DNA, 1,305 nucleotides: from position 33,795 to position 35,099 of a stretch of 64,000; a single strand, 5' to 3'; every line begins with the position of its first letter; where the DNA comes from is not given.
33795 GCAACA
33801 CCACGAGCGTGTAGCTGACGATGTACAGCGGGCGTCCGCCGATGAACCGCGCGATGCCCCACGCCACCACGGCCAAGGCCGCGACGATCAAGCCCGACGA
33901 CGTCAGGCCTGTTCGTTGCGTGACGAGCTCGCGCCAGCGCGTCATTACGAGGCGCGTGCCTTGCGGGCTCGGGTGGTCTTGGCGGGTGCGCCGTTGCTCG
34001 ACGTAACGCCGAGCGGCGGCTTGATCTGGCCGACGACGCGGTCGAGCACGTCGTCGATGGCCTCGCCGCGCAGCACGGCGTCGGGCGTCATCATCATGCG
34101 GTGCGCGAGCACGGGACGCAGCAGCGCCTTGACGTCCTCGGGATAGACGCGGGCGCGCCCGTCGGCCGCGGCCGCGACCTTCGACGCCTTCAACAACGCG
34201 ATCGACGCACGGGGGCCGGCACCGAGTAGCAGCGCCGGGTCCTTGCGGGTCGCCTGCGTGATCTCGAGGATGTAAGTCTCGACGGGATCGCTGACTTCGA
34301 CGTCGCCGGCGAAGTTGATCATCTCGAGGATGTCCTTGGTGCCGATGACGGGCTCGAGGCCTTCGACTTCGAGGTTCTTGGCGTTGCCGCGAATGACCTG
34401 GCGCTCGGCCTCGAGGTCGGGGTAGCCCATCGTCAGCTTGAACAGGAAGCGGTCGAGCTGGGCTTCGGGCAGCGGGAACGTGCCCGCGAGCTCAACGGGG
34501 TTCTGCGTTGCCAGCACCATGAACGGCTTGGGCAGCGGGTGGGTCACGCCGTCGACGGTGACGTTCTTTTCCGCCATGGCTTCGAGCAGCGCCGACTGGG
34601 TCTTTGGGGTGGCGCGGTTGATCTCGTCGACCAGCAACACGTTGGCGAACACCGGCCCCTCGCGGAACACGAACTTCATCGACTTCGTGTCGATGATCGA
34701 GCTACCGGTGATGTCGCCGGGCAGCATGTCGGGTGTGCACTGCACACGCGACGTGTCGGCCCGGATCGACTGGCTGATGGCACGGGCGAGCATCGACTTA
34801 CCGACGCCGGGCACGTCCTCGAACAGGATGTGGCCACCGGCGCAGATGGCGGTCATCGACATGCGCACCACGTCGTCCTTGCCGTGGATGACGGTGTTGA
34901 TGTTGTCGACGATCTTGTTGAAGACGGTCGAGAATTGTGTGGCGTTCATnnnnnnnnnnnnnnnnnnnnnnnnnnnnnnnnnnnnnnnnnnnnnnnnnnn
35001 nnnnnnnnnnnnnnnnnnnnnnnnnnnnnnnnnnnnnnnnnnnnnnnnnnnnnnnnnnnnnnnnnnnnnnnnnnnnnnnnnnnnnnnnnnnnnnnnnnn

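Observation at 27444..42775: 15.3-kb, 11-gene unit with every junction overlapping: a Liv-type ABC importer fused to a MoxR/DUF58/transglutaminase-like module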

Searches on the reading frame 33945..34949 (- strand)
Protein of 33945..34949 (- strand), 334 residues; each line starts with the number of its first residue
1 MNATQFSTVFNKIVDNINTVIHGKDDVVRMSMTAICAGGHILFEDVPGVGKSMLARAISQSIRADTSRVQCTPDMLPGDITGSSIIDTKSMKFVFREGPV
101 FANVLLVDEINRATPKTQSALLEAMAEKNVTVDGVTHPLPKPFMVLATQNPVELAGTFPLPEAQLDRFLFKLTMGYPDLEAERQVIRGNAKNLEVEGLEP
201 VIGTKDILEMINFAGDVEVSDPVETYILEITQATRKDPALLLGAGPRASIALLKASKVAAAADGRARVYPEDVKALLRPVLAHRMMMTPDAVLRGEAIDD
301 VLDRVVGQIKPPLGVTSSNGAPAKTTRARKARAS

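Call 5: search_protein_families(library=pfam, proteins=[window:33945-34949:-], max_evalue=0.01)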
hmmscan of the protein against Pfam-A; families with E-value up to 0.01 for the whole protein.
window:33945-34949:- (334 aa): 9 families
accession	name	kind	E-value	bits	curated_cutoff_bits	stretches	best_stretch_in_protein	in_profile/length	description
PF07726.17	AAA_3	-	8.6e-61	204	27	1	40-170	1-131/131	ATPase family associated with various cellular activities (AAA)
PF17863.7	AAA_lid_2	-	4.6e-19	68.4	22.7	1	232-304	1-73/74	AAA lid domain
PF07728.20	AAA_5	-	9.1e-14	52.1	22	1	46-168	7-139/139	AAA domain (dynein-related subfamily)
PF00004.35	AAA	-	8.9e-07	29.9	21.2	1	46-153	6-113/131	ATPase family associated with various cellular activities (AAA)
PF20030.5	bpMoxR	-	1.6e-06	27.8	27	1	11-178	4-170/205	MoxR domain in the MoxR-vWA-beta-propeller ternary systems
PF00493.29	MCM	-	7e-06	25.7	23.3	1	37-152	56-174/224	MCM P-loop domain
PF01078.27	Mg_chelatase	-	0.00015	21.7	20.3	0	21-60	5-44/207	Magnesium chelatase, subunit ChlI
PF00158.32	Sigma54_activat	-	0.00036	20.7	20.2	1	37-149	21-141/168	Sigma-54 interaction domain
PF05496.18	RuvB_N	-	0.00038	20.7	27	1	39-130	34-113/159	Holliday junction DNA helicase RuvB P-loop domain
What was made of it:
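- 33945..34949 (-): g5: MoxR-type AAA+ ATPase, 334 aa. AAA_3 204 bits plus AAA_lid_2 68 bits (call 5).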

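Call 6: search_protein_families(library=ncbifam, proteins=[window:33945-34949:-], max_evalue=0.01)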
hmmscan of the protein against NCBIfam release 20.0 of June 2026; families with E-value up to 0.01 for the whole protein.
window:33945-34949:- (334 aa): 12 families
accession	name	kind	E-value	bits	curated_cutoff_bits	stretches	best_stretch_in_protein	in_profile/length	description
TIGR02031.1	BchD-ChlD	equivalog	2.4e-15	56.2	499.55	1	48-289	26-275/608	magnesium chelatase ATPase subunit D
TIGR02442.1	Cob-chelat-sub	hypoth_equivalog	1.6e-10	40.1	779.45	1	103-289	129-314/641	putative cobaltochelatase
NF047784.1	MadB_ATPase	equivalog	2.3e-10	40.2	475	1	103-206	140-238/298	MadB family AAA-type ATPase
TIGR02640.1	gas_vesic_GvpN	equivalog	2e-06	27.5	266.8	1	104-192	108-200/262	gas vesicle protein GvpN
TIGR00764.1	lon_rel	equivalog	2.9e-06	26.2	516.6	0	18-60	18-59/608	ATP-dependent protease LonB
NF009943.0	PRK13406.1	equivalog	6.7e-05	21.6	571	1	104-291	96-261/585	magnesium chelatase subunit D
NF010054.0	PRK13531.1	equivalog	0.00028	20.1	681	1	11-173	12-176/498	ATPase RavA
NF009883.0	PRK13341.1-4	equivalog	0.0005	18.1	668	1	29-138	47-149/729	AAA family ATPase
TIGR00635.1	ruvB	equivalog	0.00054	19.1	299.05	1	39-130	31-110/305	Holliday junction branch migration DNA helicase RuvB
NF001679.0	PRK00440.1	equivalog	0.00061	18.9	303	1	39-125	40-127/322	replication factor C small subunit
NF000868.0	PRK00080.1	equivalog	0.0023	16.9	282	0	39-130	52-131/330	Holliday junction branch migration DNA helicase RuvB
NF050807.1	TransRegFlbDCaul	equivalog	0.0045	15.9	750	0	25-150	128-261/454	sigma-54-dependent transcriptional regulator FlbD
